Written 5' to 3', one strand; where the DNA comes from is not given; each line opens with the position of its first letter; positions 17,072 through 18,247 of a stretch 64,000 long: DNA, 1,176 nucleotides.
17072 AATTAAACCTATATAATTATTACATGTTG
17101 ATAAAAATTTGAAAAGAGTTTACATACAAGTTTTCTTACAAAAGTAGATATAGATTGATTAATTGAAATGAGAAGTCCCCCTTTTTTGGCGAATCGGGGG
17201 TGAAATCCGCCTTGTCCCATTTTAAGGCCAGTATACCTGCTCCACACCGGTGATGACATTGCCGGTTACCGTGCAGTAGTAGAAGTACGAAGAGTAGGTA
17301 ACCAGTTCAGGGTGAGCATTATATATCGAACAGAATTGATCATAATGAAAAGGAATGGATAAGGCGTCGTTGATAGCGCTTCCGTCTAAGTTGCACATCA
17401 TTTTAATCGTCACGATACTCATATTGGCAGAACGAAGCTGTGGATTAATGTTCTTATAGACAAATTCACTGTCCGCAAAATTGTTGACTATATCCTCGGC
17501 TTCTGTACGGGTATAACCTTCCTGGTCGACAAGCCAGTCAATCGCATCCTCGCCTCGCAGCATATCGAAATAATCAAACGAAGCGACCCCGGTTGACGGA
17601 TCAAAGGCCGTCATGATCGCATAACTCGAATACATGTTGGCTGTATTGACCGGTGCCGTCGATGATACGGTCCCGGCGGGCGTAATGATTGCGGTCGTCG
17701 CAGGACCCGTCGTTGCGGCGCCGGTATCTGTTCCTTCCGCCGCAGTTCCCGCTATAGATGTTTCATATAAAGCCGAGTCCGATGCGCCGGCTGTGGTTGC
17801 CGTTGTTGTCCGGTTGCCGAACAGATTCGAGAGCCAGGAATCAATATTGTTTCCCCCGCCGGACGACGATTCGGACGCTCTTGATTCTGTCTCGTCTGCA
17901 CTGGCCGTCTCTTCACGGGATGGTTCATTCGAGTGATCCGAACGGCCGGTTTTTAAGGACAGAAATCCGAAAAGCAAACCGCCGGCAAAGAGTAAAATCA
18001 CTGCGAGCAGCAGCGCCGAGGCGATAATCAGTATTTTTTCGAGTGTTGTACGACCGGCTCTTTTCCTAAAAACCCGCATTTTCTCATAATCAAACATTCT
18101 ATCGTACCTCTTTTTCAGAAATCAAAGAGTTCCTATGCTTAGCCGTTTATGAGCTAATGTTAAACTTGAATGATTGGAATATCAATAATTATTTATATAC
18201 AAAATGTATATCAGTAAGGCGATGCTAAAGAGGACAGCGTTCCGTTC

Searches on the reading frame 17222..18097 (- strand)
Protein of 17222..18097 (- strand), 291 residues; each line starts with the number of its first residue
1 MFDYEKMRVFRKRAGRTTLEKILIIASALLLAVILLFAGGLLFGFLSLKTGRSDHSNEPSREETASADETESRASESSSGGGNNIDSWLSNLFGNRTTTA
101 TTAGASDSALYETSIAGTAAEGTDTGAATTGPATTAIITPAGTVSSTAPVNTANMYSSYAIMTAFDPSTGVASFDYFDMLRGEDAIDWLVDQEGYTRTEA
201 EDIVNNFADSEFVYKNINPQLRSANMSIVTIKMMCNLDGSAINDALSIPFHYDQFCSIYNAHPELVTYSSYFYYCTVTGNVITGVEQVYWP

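Call 3: search_protein_families(library=pfam, proteins=[window:17222-18097:-], max_evalue=0.001)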
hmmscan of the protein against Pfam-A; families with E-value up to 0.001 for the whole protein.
window:17222-18097:- (291 aa): 0 families

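Call 51: search_protein_families(library=pfam, proteins=[window:17222-18097:-], max_evalue=0.1)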
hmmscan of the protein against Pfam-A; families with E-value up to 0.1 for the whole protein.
window:17222-18097:- (291 aa): 1 family
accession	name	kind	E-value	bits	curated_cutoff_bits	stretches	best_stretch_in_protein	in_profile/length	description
PF00610.27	DEP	-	0.037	14.4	32.7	1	181-214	19-53/72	Domain found in Dishevelled, Egl-10, and Pleckstrin (DEP)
